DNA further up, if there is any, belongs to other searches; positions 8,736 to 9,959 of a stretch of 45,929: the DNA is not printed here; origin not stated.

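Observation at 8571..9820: AT-rich orphan 308-aa gene converging on the CI repressor: candidate lysogeny-expressed exclusion or defence gene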

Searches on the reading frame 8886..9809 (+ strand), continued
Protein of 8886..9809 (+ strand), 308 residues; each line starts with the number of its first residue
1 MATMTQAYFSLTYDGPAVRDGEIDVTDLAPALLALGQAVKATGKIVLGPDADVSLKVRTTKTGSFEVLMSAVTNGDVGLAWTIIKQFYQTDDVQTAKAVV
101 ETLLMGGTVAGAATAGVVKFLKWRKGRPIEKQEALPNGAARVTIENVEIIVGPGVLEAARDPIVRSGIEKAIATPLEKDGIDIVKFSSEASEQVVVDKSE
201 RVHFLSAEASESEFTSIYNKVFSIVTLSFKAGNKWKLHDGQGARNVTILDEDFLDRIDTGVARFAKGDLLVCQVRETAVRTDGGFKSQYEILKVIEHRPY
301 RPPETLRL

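Call 64: search_dna_similar(query=window:8886-9809:+, collection=plasmids, mode=protein, max_rows=20)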
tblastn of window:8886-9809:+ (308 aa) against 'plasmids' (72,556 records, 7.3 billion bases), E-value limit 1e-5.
Records with a match: 6; places in all: 6; records where one place covers at least 80% of the query: 5.
Best place of each record, by identity: <60% 6.
By first word of the organism name: Caballeronia 2; Burkholderia 1; Ewingella 1; Vibrio 1; Cupriavidus 1.
By predicted mobility (MOB-suite, as given by PLSDB): non-mobilizable 2; mobilizable 2; conjugative 2.
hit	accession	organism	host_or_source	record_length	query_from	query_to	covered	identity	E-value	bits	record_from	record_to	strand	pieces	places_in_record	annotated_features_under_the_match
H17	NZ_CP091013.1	Burkholderia cenocepacia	-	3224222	9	299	94%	33.4%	8e-35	140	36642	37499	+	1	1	none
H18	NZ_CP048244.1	Ewingella americana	Flammulina filiformis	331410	9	304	96%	31.4%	2e-28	122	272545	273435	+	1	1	hypothetical protein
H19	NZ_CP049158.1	Caballeronia sp. SBC1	whole organism,soil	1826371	9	298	94%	29.9%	7e-24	108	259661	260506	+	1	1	none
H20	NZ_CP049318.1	Caballeronia sp. SBC2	whole organism,soil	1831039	9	298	94%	29.9%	7e-24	108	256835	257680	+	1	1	none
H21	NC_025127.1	Vibrio sp. 04Ya090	-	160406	9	298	94%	26.0%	2e-12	75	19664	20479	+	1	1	hypothetical protein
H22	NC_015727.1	Cupriavidus necator N-1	soil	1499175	136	298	53%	28.0%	2e-12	75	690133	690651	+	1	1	record has no annotation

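Call 68: search_dna_similar(query=L178:6971-7909:+, collection=phages, mode=protein, max_rows=40)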
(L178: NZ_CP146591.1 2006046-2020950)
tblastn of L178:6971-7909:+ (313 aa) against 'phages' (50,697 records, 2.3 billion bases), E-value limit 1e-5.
Records with a match: 6; places in all: 6; records where one place covers at least 80% of the query: 6.
Best place of each record, by identity: <60% 6.
By first word of the organism name: Lactobacillus 2; Listeria 2; Bifidobacterium 2.
By host as written in the record: Listeria monocytogenes 2; Lactobacillus casei ATCC 393 1; Lactobacillus casei 1; Bifidobacterium thermophilum MBT94004 1; Bifidobacterium thermophilum 94004 1.
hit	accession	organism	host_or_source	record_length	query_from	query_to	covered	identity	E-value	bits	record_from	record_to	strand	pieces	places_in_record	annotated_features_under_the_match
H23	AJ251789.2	Lactobacillus phage A2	Lactobacillus casei ATCC 393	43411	14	310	95%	33.3%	4e-28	120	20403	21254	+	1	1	hypothetical protein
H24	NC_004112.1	Lactobacillus phage A2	Lactobacillus casei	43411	14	310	95%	33.3%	4e-28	120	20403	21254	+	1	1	hypothetical protein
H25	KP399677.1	Listeria phage vB_LmoS_188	Listeria monocytogenes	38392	14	313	96%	31.5%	5e-20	96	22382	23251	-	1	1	hypothetical protein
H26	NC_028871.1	Listeria phage vB_LmoS_188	Listeria monocytogenes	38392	14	313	96%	31.5%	5e-20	96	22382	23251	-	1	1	hypothetical protein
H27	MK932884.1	Bifidobacterium phage PMBT6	Bifidobacterium thermophilum MBT94004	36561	5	284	89%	27.2%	2e-9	65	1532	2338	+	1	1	hypothetical protein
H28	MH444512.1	Bifidobacterium phage PMBT6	Bifidobacterium thermophilum 94004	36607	5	284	89%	27.2%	2e-9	65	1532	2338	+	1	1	hypothetical protein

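Call 73: find_encoding_contigs(protein=P0001, flank=3000, max_places=3)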
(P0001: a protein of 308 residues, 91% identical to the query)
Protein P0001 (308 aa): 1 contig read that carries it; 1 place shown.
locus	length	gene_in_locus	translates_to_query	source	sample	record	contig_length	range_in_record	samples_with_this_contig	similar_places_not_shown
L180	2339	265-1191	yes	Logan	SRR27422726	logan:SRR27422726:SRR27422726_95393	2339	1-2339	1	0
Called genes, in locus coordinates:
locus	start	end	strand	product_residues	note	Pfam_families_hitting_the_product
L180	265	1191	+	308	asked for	-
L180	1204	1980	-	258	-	PF00717:Peptidase_S24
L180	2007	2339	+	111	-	?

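Call 74: find_encoding_contigs(protein=P0007, flank=6000, max_places=2)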
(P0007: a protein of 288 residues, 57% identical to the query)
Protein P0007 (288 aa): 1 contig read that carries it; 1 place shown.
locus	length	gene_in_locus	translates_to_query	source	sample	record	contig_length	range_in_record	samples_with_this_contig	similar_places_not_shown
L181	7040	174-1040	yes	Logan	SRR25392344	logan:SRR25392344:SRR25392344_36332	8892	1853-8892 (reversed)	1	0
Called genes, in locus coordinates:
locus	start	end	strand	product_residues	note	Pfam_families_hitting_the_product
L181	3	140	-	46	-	?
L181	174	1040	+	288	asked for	-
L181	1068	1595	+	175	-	-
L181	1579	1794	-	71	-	-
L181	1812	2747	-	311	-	-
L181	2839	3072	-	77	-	-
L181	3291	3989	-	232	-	-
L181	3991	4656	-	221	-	-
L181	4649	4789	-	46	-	-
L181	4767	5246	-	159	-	PF07278:DUF1441 (weak)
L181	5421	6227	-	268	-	-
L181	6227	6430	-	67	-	-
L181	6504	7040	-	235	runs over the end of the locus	-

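Call 87: search_protein_families(library=padloc, alignment_id=A4, max_evalue=0.00001)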
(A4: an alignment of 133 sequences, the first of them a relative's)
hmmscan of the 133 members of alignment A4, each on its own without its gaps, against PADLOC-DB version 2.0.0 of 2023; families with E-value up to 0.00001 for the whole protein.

A. member 1, L094:5964-7739:+ (592 aa): 0 families

B. families by the number of members that match (of 133 scanned): 219 families (the first 25 are shown)
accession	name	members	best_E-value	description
PDLC03019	MTase_I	4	1.7e-85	Type I methyltransferase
PDLC04140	mad8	4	6.2e-15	mads_8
PDLC04134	mad2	3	8.5e-35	mads_2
PDLC04135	mad3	3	2.7e-33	mads_3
PDLC02980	AriA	3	1e-11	-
PDLC03624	REase_MTase_IIG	3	4.9e-08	Type IIG restriction enzyme-methyltransferase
PDLC03035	MTase_I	2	3.6e-207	Type I methyltransferase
PDLC03240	MTase_II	2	9e-75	Type II methyltransferase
PDLC03068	Specificity_I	2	6.4e-72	Type I specificity subunit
PDLC03089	Specificity_I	2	7.1e-64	Type I specificity subunit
PDLC03092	Specificity_I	2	2.3e-55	Type I specificity subunit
PDLC03099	Specificity_I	2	6.1e-55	Type I specificity subunit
PDLC03031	MTase_I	2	3.7e-54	Type I methyltransferase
PDLC03086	Specificity_I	2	3.4e-53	Type I specificity subunit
PDLC03138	Specificity_I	2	2.6e-51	Type I specificity subunit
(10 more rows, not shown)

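Call 88: search_protein_families(library=pfam, alignment_id=A4, max_evalue=0.00001)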
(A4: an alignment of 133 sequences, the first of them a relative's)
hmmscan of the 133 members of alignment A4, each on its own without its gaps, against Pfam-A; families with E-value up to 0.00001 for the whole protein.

A. member 1, L094:5964-7739:+ (592 aa): 3 families
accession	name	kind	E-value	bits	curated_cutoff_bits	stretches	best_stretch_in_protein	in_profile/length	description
PF13632.12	Glyco_trans_2_3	-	3.7e-20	73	27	1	292-512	2-192/198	Glycosyl transferase family group 2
PF13641.12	Glyco_tranf_2_3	-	5.9e-17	62.9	27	1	205-434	1-229/230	Glycosyltransferase like family 2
PF00535.33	Glycos_transf_2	-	1.5e-07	32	23.3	1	209-318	2-108/168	Glycosyl transferase family 2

B. families by the number of members that match (of 133 scanned): 119 families (the first 25 are shown)
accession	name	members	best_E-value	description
PF00464.25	SHMT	3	7e-170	Serine hydroxymethyltransferase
PF00005.33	ABC_tran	3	1e-34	ABC transporter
PF03477.21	ATP-cone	3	1.5e-24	ATP cone domain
PF22811.2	Zn_ribbon_NrdR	3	5.9e-22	Transcriptional repressor NrdR-like, N-terminal domain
PF13560.12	HTH_31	3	2.5e-09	Helix-turn-helix domain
PF02384.22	N6_Mtase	2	3e-77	N-6 DNA Methylase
PF00291.31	PALP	2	6.9e-58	Pyridoxal-phosphate dependent enzyme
PF01872.23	RibD_C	2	2.1e-45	RibD C-terminal domain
PF12762.13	DDE_Tnp_IS1595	2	4.3e-44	ISXO2-like transposase domain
PF05069.18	Phage_tail_S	2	3.5e-34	Phage virion morphogenesis family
PF01420.25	Methylase_S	2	2.3e-27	Type I restriction modification DNA specificity domain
PF13632.12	Glyco_trans_2_3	2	3.7e-20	Glycosyl transferase family group 2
PF12161.14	HsdM_N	2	3.6e-19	HsdM N-terminal domain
PF00383.29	dCMP_cyt_deam_1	2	2.2e-18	Cytidine and deoxycytidylate deaminase zinc-binding region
PF01381.28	HTH_3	2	6.5e-15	Helix-turn-helix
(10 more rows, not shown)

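Call 90: search_protein_families(library=padloc, proteins=[L143:3488-5053:+, L143:5970-7199:+, L143:7199-10396:+, L146:716-2281:+, L146:4433-7624:+], max_evalue=0.001)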
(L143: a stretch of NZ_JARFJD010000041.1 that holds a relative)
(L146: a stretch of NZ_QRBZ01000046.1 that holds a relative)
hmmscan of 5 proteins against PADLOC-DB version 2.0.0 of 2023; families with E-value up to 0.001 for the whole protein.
L143:3488-5053:+ (522 aa): 32 families (the best 25 are shown)
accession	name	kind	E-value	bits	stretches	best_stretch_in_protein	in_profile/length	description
PDLC03035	MTase_I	-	3.6e-207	687.9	2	5-432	6-435/653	Type I methyltransferase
PDLC03019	MTase_I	-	1.1e-83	280.1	1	9-517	8-495/932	Type I methyltransferase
PDLC03240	MTase_II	-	6e-70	234.5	1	9-519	8-505/511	Type II methyltransferase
PDLC03031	MTase_I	-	3.7e-54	182.2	1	6-481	5-485/834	Type I methyltransferase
PDLC03022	MTase_I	-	3.1e-48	162.7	2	109-405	122-424/857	Type I methyltransferase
PDLC03027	MTase_I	-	3.3e-43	146.3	1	8-404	7-386/810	Type I methyltransferase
PDLC03029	MTase_I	-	3.3e-38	129.6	1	1-440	1-463/661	Type I methyltransferase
PDLC03026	MTase_I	-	1.3e-37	128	1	12-431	9-400/487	Type I methyltransferase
PDLC03021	MTase_I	-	9e-36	121.7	1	131-517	122-485/491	Type I methyltransferase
PDLC04134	mad2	-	3.6e-33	113.1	1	7-421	139-480/492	mads_2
PDLC03032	MTase_I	-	8.6e-33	111.4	1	8-405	7-389/1001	Type I methyltransferase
PDLC03028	MTase_I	-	6e-32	108.7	1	3-405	723-1140/1236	Type I methyltransferase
PDLC03039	MTase_I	-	1.3e-31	107.5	1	7-405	5-399/708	Type I methyltransferase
PDLC03038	MTase_I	-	3.4e-31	105.9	1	6-403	6-399/896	Type I methyltransferase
PDLC03033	MTase_I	-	3.1e-23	80.5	1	139-519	167-533/541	Type I methyltransferase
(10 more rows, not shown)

L143:5970-7199:+ (410 aa): 116 families (the best 25 are shown)
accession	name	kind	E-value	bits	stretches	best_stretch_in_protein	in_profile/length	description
PDLC03068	Specificity_I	-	6.4e-72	240.9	1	2-398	3-398/403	Type I specificity subunit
PDLC03089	Specificity_I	-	7.1e-64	214.5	3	2-194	4-195/446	Type I specificity subunit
PDLC03092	Specificity_I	-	2.3e-55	186.6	1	29-397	16-397/397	Type I specificity subunit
PDLC03099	Specificity_I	-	6.1e-55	185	1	61-401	43-396/405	Type I specificity subunit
PDLC03086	Specificity_I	-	3.4e-53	179.2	2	30-194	36-200/458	Type I specificity subunit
PDLC03138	Specificity_I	-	2.6e-51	173.1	1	126-394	206-482/485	Type I specificity subunit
PDLC03172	Specificity_I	-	5.8e-48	162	1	3-401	5-425/431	Type I specificity subunit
PDLC03154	Specificity_I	-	2.2e-47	160.5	1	30-398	29-396/406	Type I specificity subunit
PDLC03168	Specificity_I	-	3.7e-46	156.5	2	2-194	4-192/459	Type I specificity subunit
PDLC03163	Specificity_I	-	4e-45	152.7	1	35-408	39-431/434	Type I specificity subunit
PDLC03087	Specificity_I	-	1.7e-42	143.8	2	2-184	14-197/418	Type I specificity subunit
PDLC03107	Specificity_I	-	6.9e-42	141.9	3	216-372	3-163/392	Type I specificity subunit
PDLC03182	Specificity_I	-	1.7e-41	140.7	2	29-230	28-227/440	Type I specificity subunit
PDLC03066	Specificity_I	-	8.5e-41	138.1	1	31-400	46-437/441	Type I specificity subunit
PDLC03164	Specificity_I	-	2e-39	134.1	1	30-397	27-396/409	Type I specificity subunit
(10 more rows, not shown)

L143:7199-10396:+ (1066 aa): 9 families
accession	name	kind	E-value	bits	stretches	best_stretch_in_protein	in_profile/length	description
PDLC03040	REase_I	-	4.4e-164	545.9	1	11-1022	10-994/1029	Type I restriction enzyme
PDLC03044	REase_I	-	1.3e-85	286.2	1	53-713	43-703/1034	Type I restriction enzyme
PDLC03041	REase_I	-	5.9e-69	231.1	2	234-715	282-749/1099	Type I restriction enzyme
PDLC03048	REase_I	-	4.4e-53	178.7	1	48-715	31-685/976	Type I restriction enzyme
PDLC03045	REase_I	-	1.5e-22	77.4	1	290-723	284-713/995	Type I restriction enzyme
PDLC03046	REase_I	-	1e-18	64.8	2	631-700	664-732/1025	Type I restriction enzyme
PDLC03043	REase_I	-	1.6e-07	28.7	1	119-220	123-231/313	Type I restriction enzyme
PDLC02704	PbeA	-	5.3e-06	23.2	1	291-477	271-465/682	PbeA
PDLC03047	REase_I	-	0.00044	16.1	0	630-684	649-704/1107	Type I restriction enzyme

L146:716-2281:+ (522 aa): 29 families (the best 25 are shown)
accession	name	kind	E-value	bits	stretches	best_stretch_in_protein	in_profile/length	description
PDLC03035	MTase_I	-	2.9e-205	681.6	2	5-432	6-435/653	Type I methyltransferase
PDLC03019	MTase_I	-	1.7e-85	286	1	9-506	8-484/932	Type I methyltransferase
PDLC03240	MTase_II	-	9e-75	250.4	1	8-520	7-506/511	Type II methyltransferase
PDLC03031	MTase_I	-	1.1e-53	180.7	1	6-485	5-489/834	Type I methyltransferase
PDLC03022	MTase_I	-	1.3e-48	164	2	110-431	123-446/857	Type I methyltransferase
PDLC03027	MTase_I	-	1.2e-46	157.7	1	8-405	7-387/810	Type I methyltransferase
PDLC03029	MTase_I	-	2.8e-39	133.1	1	1-440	1-463/661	Type I methyltransferase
PDLC03026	MTase_I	-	1.5e-38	131.2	1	7-447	4-417/487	Type I methyltransferase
PDLC03021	MTase_I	-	1.4e-36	124.4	1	131-515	122-483/491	Type I methyltransferase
PDLC04134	mad2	-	8.5e-35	118.5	1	7-429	139-485/492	mads_2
PDLC03032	MTase_I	-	3.6e-33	112.7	1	9-405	8-389/1001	Type I methyltransferase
PDLC03038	MTase_I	-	1.9e-32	110.1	1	6-404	6-400/896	Type I methyltransferase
PDLC03039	MTase_I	-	6.9e-32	108.4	1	7-404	5-398/708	Type I methyltransferase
PDLC03028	MTase_I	-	5.9e-30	102.1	1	3-405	723-1140/1236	Type I methyltransferase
PDLC03033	MTase_I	-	1.3e-23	81.7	1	138-518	166-532/541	Type I methyltransferase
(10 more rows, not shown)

L146:4433-7624:+ (1064 aa): 8 families
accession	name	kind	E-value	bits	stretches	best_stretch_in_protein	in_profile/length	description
PDLC03040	REase_I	-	2e-160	533.8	1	11-1024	10-995/1029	Type I restriction enzyme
PDLC03044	REase_I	-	6e-82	274.1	1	55-745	45-737/1034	Type I restriction enzyme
PDLC03041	REase_I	-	6.3e-65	217.8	2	233-728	281-759/1099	Type I restriction enzyme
PDLC03048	REase_I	-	1.1e-48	164.1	1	47-971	30-917/976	Type I restriction enzyme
PDLC03045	REase_I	-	1.4e-22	77.6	1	288-724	282-714/995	Type I restriction enzyme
PDLC03046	REase_I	-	4.4e-15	52.7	2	630-701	663-733/1025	Type I restriction enzyme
PDLC03047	REase_I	-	5.2e-07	25.8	1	398-684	459-704/1107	Type I restriction enzyme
PDLC03043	REase_I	-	1e-06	26.1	1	115-210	119-216/313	Type I restriction enzyme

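Call 106: list_cluster_members(proteins=[window:8886-9809:+, L178:6971-7909:+, L001:5001-5900:+, L143:5053-5958:+])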
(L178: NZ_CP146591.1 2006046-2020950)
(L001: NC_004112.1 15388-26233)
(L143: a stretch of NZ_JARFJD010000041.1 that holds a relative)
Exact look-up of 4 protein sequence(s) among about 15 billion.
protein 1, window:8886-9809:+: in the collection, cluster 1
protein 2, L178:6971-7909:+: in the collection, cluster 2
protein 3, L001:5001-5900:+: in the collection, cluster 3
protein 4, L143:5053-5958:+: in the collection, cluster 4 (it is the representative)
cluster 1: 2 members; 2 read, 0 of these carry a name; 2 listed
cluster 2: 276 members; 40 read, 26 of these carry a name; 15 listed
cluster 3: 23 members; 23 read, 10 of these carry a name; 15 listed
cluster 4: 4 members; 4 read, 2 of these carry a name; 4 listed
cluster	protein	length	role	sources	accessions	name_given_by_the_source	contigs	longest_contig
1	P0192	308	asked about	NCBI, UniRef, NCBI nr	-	-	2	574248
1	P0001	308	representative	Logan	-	-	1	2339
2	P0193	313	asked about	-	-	hypothetical protein K5Z09_004185 [Escherichia coli] | hypothetical protein | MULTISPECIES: hypothetical protein [Escherichia]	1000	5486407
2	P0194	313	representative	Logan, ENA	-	-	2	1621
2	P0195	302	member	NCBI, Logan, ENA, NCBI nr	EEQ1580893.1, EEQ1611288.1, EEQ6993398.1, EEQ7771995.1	TPA: hypothetical protein OFX88_004642 [Escherichia coli] | hypothetical protein [Escherichia coli]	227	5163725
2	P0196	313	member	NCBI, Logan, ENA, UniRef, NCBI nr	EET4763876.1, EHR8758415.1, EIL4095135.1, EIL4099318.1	hypothetical protein [Escherichia coli] | hypothetical protein n=1 Tax=Escherichia coli TaxID=562 RepID=UPI000F96E433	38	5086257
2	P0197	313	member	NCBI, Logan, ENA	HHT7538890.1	TPA: hypothetical protein ACT1UY_001275 [Raoultella planticola]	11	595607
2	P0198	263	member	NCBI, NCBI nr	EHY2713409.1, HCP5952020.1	hypothetical protein K4B18_004821, partial [Escherichia coli] | hypothetical protein [Escherichia coli]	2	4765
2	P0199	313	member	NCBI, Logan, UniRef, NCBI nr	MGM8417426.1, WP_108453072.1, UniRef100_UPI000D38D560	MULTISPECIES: hypothetical protein [Enterobacter cloacae complex] | hypothetical protein n=1 Tax=Enterobacter cloacae complex TaxID=354276 RepID=UPI000D38D560 | hypothetical protein [Enterobacter cloacae]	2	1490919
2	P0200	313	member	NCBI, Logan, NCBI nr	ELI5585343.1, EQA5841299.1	hypothetical protein RRK46_004071 [Escherichia coli] | hypothetical protein [Escherichia coli]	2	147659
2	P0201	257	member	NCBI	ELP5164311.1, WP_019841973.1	hypothetical protein, partial [Escherichia coli]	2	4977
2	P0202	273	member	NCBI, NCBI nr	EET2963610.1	hypothetical protein FJS57_004978, partial [Escherichia coli] | hypothetical protein [Escherichia coli]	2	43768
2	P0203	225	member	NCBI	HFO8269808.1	TPA: hypothetical protein ACHKHN_005008, partial [Escherichia coli]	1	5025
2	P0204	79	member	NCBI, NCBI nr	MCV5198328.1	hypothetical protein OFM41_33345, partial [Escherichia coli] | hypothetical protein [Escherichia coli]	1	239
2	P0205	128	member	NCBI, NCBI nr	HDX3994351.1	TPA: hypothetical protein ROF65_004160, partial [Escherichia coli] | hypothetical protein [Escherichia coli]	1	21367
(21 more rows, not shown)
